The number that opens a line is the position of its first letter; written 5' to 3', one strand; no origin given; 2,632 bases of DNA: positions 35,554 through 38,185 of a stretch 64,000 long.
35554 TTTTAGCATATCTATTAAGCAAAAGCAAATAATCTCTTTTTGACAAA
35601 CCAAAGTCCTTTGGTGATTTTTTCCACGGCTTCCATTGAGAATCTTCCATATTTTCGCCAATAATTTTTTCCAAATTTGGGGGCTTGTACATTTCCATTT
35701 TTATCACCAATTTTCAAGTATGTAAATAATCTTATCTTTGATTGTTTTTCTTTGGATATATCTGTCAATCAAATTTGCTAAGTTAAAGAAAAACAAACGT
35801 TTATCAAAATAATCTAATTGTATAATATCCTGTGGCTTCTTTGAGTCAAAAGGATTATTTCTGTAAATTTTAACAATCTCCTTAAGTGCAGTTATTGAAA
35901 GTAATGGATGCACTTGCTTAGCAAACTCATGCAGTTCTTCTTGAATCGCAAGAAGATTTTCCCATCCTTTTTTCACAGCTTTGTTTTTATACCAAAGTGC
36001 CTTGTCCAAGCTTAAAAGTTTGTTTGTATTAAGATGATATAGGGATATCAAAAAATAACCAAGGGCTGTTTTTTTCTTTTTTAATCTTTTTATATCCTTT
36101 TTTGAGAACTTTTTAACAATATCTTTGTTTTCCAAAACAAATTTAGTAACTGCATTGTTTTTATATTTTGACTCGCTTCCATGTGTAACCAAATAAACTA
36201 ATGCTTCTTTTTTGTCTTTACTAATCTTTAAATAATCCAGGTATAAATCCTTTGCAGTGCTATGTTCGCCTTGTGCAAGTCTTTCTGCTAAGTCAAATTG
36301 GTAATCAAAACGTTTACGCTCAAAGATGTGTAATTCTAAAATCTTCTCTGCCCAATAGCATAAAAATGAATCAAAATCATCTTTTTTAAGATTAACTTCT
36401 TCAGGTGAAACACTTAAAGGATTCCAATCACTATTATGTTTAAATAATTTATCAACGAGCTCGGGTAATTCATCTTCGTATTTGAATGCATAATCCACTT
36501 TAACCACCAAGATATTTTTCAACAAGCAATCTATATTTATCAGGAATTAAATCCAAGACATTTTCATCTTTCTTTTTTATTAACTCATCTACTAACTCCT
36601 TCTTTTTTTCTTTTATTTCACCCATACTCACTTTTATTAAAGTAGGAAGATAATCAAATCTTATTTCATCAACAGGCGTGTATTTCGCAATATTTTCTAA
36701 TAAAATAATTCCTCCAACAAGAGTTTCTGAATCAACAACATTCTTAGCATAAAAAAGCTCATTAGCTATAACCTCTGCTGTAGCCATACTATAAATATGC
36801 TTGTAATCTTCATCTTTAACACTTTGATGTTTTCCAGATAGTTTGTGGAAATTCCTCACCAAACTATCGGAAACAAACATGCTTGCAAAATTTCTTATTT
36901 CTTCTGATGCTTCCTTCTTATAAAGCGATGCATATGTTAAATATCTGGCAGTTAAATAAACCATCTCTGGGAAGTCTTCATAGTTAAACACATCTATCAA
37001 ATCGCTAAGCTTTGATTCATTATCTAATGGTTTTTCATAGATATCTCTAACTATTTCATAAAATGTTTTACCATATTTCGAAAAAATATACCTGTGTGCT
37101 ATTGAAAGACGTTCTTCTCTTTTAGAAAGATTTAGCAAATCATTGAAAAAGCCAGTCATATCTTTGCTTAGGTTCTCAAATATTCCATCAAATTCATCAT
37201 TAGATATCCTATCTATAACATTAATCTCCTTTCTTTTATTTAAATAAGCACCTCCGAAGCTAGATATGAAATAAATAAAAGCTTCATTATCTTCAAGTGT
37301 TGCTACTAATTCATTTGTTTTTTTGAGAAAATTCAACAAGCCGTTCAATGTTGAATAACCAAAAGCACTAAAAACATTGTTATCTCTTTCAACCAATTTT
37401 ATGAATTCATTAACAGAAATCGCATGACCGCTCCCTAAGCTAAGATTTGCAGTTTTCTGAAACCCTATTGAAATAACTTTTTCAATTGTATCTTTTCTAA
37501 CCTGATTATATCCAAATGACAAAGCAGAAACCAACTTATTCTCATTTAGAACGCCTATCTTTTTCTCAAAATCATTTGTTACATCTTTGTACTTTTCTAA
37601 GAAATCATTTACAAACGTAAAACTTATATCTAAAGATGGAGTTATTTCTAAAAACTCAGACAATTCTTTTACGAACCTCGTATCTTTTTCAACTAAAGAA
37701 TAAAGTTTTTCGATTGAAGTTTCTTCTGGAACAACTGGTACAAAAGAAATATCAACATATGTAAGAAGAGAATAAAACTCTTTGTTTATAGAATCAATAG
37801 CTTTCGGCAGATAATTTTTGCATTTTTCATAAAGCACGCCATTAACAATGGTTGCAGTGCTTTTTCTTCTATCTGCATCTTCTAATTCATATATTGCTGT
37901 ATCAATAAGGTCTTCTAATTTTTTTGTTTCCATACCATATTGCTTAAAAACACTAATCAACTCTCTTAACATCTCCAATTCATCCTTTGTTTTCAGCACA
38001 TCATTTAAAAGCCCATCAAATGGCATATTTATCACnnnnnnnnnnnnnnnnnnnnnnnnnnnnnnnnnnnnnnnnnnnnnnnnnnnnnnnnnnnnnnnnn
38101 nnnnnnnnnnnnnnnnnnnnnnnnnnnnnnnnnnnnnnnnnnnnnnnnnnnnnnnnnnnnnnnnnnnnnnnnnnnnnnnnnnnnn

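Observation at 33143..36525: Three tandem paralogues of an unrecognised family with conserved N-terminal W-x-P-W…G-L…D-Y and C-terminal …IQ..L..FA…AL..I..IY blocks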

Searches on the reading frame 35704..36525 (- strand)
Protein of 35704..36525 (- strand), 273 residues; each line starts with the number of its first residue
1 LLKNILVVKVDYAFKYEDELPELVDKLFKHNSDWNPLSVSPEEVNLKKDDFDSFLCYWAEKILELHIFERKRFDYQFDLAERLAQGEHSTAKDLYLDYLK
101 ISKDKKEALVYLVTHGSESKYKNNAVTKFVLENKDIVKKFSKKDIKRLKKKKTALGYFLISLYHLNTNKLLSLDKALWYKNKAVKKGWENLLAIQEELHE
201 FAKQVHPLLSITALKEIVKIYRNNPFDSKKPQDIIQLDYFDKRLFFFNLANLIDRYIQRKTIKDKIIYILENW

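Call 6: search_protein_families(library=pfam, proteins=[window:35704-36525:-], max_evalue=0.1)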
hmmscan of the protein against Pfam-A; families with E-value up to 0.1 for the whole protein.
window:35704-36525:- (273 aa): 0 families

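Call 7: search_protein_families(library=ncbifam, proteins=[window:35704-36525:-], max_evalue=0.1)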
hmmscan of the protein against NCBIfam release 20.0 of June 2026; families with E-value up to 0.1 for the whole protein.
window:35704-36525:- (273 aa): 0 families

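Call 12: find_encoding_contigs(protein=window:35704-36525:-, flank=10000, max_places=6)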
Protein window:35704-36525:- (273 aa): 1 contig read that carries it; 1 place shown.
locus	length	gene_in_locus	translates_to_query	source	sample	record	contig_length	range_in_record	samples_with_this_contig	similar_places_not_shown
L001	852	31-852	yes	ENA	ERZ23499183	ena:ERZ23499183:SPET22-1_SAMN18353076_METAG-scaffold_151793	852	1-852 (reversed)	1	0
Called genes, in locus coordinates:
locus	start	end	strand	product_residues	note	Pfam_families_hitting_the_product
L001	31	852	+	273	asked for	?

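Call 18: search_protein_families(library=padloc, proteins=[window:35704-36525:-], max_evalue=0.1)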
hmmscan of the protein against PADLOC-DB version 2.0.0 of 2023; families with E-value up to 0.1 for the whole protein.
window:35704-36525:- (273 aa): 0 families

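Call 19: search_protein_families(library=phrogs, proteins=[window:35704-36525:-], max_evalue=0.1)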
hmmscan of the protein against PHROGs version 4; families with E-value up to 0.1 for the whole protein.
window:35704-36525:- (273 aa): 0 families

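Call 20: search_solved_structures(query=A1, max_evalue=10)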
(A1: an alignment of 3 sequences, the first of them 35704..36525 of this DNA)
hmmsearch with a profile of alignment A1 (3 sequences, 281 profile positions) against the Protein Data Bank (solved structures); distinct sequences matched with E-value up to 10: 13.
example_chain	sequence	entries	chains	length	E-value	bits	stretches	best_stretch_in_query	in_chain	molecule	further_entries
2vff_A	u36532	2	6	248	0.23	14.3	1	78-160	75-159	TRIOSEPHOSPHATE ISOMERASE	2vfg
2vfd_A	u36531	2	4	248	0.27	14.1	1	78-160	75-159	TRIOSEPHOSPHATE ISOMERASE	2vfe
4z0j_A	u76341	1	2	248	0.28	14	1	78-160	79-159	Triosephosphate isomerase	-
4z0s_A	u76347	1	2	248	0.32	13.8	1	78-160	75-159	Triosephosphate isomerase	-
4ywi_A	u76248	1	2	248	0.39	13.5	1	78-159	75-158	Triosephosphate isomerase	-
5j0l_A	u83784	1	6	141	0.77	12.6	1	69-183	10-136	designed protein 3L6HC2_2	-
6po1_A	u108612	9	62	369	1.2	12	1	150-216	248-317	ATP-dependent Clp protease ATP-binding subunit ClpX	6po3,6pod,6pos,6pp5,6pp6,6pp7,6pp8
3hte_A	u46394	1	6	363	1.2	11.9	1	150-216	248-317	ATP-dependent Clp protease ATP-binding subunit clpX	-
4i34_A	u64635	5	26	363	1.2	11.9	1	150-216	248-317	ATP-dependent Clp protease ATP-binding subunit ClpX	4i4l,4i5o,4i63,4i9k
3hws_A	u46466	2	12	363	1.2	11.9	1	150-216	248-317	ATP-dependent Clp protease ATP-binding subunit clpX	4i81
6wr2_A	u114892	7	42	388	1.3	11.8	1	150-216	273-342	ATP-dependent Clp protease ATP-binding subunit ClpX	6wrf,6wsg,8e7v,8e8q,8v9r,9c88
9c87_A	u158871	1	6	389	1.3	11.8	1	150-216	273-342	ATP-dependent Clp protease ATP-binding subunit ClpX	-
8e91_A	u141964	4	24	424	1.5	11.6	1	150-216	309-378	ATP-dependent Clp protease ATP-binding subunit ClpX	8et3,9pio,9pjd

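Call 23: predict_structure(alignment_id=A1)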
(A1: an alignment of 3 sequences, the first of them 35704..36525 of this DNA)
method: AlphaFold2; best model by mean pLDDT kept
length: 273 residues; sequences in the alignment: 3
mean_pLDDT: 77.4   pTM: 0.75
mean pLDDT of the five models: 77.4, 74.0, 67.8, 65.6, 61.9
residues with pLDDT >= 90: 98; 70-90: 102; 50-70: 29; < 50: 44
segments of 3 or more residues with pLDDT < 50: 1-15, 240-251, 260-273
pLDDT, mean of each block of 10 residues (from residue 1): 38 53 82 81 82 89 73 78 91 92 91 89 94 90 94 95 83 91 93 91 75 84 77 61 43 49 41 41
secondary structure, 60 per line:
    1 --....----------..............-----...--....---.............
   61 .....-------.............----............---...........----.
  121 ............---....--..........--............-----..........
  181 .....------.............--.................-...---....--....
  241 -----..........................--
elements in order: H3-6 H17-30 H41-44 H48-65 H73-85 H90-101 H105-115 H120-132 H136-139 H142-151 H154-165 H171-185 H192-204 H207-223 H231-234 H237-240 H246-271

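Call 25: search_protein_representatives(alignment_id=A1)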
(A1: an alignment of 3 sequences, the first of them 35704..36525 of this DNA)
Query: 3 sequences, 281 profile positions. Proteins with E-value up to 0.001 (for the whole library): 2; up to 1e-10: 2; up to 1e-30: 2. The best 2 are listed.
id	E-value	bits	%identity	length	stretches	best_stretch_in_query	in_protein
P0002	6.8e-113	393.3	-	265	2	133-281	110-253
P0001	2.7e-95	335.6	-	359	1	7-272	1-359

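Call 30: fold_search(model_id=the predicted structure, library=pdb)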
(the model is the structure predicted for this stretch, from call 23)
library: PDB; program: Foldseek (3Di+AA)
matches with E <= 10: 749; with E <= 0.001: 0
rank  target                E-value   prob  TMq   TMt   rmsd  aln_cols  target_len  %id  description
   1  8g9j                  6.1e-02  0.51  0.17  0.20  15.4       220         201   12  Geometrically programmable nanomaterial construction using regularized protein building blocks (released 2024-03-13)
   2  5k7v_A                6.6e-02  0.44  0.16  0.16  19.0       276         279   13  Computational Design of Self-Assembling Cyclic Protein Homooligomers (released 2017-04-12)
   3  2pl2_A                1.2e-01  0.87  0.24  0.31  13.3       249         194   16  Crystal structure of TTC0263: a thermophilic TPR protein in Thermus thermophilus HB27 (released 2008-03-04)
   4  6vfk_B                1.3e-01  0.33  0.17  0.17  16.9       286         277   14  De novo designed tetrahedral nanoparticle T33_dn10 displaying 4 copies of BG505-SOSIP trimer on the surface (released 2020-07-22)
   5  6npw_C                1.4e-01  0.60  0.24  0.22  16.7       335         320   12  SSu72/Sympk in complex with Ser2/Ser5 phosphorylated peptide (released 2019-04-24)
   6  9nlz_I                1.7e-01  0.69  0.26  0.26  12.2       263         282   13  Y20S (Sec18-Sec17-Sec9-Sso1-Snc1) EDTA - Class 8 (released 2025-10-01)
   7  8gel_A                1.7e-01  0.21  0.15  0.10  19.4       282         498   16  Cryo-EM structure of synthetic tetrameric building block sC4 (released 2024-03-13)
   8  4zlh_A                1.9e-01  0.89  0.33  0.29  10.6       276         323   12  Structure of the LapB cytoplasmic domain at 2 angstroms (released 2015-11-11)
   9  9gyt_1v               2.0e-01  0.80  0.32  0.23  12.5       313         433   14  High resolution structure of B. oleracea mitoribosome (released 2025-10-15)
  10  7esx_A                2.0e-01  0.51  0.25  0.18  14.8       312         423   13  Crystal structure of Wolbachia cytoplasmic incompatibility factor CidA from wPip (released 2021-11-10)
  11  8chy                  2.2e-01  0.85  0.25  0.25   8.4       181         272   20  Crystal structure of an 8-repeat consensus TPR superhelix with Zinc. (released 2024-02-21)
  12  6swu_E                2.3e-01  0.63  0.24  0.24  12.3       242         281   12  Crystal structure of the TPR domain of KLC1 in complex with an engineered high-affinity cargo peptide. (released 2020-09-30)
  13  8v3b_a                2.3e-01  0.28  0.18  0.14  16.3       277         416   12  Computational Designed Nanocage O43_129_+4 (released 2024-03-13)
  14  9ijj_l                2.4e-01  0.47  0.22  0.10  16.8       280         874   13  In situ structure of the central apparatus in mouse sperm axoneme. (released 2025-06-04)
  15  9qhb                  3.1e-01  0.82  0.27  0.27  10.6       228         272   16  Crystal structure of 16-repeat CTPR protein with eliminated coordination sites (released 2025-10-22)
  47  9nlz_H                5.7e-01  0.38  0.26  0.26  12.2       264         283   12  Y20S (Sec18-Sec17-Sec9-Sso1-Snc1) EDTA - Class 8 (released 2025-10-01)
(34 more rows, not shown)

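Call 86: fold_search(model_id=the predicted structure, library=viral)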
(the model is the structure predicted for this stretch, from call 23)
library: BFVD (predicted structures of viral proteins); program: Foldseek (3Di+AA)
matches with E <= 10: 371; with E <= 0.001: 0
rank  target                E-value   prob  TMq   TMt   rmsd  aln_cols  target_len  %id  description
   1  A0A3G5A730            3.8e-02  0.98  0.34  0.32  11.9       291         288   15  Tetratricopeptide repeat protein [Hyperionvirus sp.]
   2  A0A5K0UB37            9.3e-02  0.93  0.30  0.23  12.6       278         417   12  Uncharacterized protein [Yasminevirus sp. GU-2018]
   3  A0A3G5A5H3            1.0e-01  0.51  0.19  0.14  17.8       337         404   14  Uncharacterized protein [Harvfovirus sp.]
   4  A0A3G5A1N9            1.2e-01  0.69  0.22  0.21  16.4       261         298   11  Uncharacterized protein [Harvfovirus sp.]
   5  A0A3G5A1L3            1.3e-01  0.60  0.23  0.19  16.5       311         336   17  Sel1 repeat family protein [Harvfovirus sp.]
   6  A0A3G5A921            1.3e-01  0.75  0.27  0.18  15.7       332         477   14  Sel1 repeat family protein [Hyperionvirus sp.]
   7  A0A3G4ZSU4            1.5e-01  0.66  0.24  0.23  16.1       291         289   15  Tetratricopeptide repeat protein [Edafosvirus sp.]
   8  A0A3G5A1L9            1.8e-01  0.85  0.26  0.21  14.7       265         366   15  Tetratricopeptide repeat protein [Harvfovirus sp.]
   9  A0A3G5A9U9            1.9e-01  0.72  0.25  0.15  15.1       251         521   14  Sel1 repeat family protein [Hyperionvirus sp.]
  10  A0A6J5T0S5            2.1e-01  0.63  0.24  0.12  10.2       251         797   12  Glycosyltransferase, DXD sugar-binding motif [uncultured Caudovirales phage]
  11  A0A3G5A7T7            2.1e-01  0.21  0.18  0.15  15.9       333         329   14  Uncharacterized protein [Hyperionvirus sp.]
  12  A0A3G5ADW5            2.5e-01  0.28  0.18  0.18  13.3       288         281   11  Uncharacterized protein [Satyrvirus sp.]
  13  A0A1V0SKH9            2.9e-01  0.21  0.16  0.11  17.9       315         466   15  Sel1 repeat protein [Klosneuvirus KNV1]
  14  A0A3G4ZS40            3.1e-01  0.51  0.24  0.17  16.6       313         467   12  Uncharacterized protein [Edafosvirus sp.]
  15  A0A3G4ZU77            3.2e-01  0.41  0.19  0.20  17.2       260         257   12  Sel1 repeat family protein [Edafosvirus sp.]
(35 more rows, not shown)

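Call 95: find_related_loci(query=A1, collection=viral_contigs, flank=5000)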
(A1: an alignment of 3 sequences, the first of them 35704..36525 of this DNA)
Query A1 (273 aa) in viral_contigs; peptide patterns used: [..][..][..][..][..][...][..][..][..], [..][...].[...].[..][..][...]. (x = any residue, [..] = any of these).
208 stretches matched a pattern, but none encodes a relative of the query by tblastn (E <= 1e-3).

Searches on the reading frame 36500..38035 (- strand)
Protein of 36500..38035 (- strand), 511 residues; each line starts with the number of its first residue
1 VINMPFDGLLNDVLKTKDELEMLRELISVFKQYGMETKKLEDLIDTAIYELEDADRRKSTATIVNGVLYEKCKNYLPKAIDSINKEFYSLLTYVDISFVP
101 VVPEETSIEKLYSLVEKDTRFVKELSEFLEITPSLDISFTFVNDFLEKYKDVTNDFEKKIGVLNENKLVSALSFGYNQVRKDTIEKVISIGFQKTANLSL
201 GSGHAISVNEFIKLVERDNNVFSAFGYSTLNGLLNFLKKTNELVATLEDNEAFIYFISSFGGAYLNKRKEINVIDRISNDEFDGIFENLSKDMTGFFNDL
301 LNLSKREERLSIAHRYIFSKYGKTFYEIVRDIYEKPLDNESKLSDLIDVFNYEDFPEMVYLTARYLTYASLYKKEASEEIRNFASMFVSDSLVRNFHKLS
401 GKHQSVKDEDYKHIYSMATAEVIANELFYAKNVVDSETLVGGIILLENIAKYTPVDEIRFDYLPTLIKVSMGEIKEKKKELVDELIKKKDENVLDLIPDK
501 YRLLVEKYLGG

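Call 6: search_protein_families(library=pfam, proteins=[window:36500-38035:-], max_evalue=0.1)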
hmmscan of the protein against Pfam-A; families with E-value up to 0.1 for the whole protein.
window:36500-38035:- (511 aa): 0 families

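Call 7: search_protein_families(library=ncbifam, proteins=[window:36500-38035:-], max_evalue=0.1)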
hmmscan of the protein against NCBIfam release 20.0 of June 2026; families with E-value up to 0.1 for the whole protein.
window:36500-38035:- (511 aa): 1 family
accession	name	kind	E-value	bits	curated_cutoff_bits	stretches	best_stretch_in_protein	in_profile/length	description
NF003170.0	PRK04158.1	equivalog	0.052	12.9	255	1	364-480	48-164/259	GTP-sensing pleiotropic transcriptional regulator CodY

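Call 18: search_protein_families(library=padloc, proteins=[window:36500-38035:-], max_evalue=0.1)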
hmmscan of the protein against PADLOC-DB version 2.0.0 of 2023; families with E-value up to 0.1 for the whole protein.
window:36500-38035:- (511 aa): 2 families
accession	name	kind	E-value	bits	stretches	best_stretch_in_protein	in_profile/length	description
PDLC01553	Cas11a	-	0.0039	15.3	0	85-125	41-80/99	CAS-I-A; effector_SS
PDLC01641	Cmr5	-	0.01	14.4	1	303-376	48-106/109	CAS-III-B; effector_SS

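Call 19: search_protein_families(library=phrogs, proteins=[window:36500-38035:-], max_evalue=0.1)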
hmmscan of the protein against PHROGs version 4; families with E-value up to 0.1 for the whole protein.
window:36500-38035:- (511 aa): 0 families
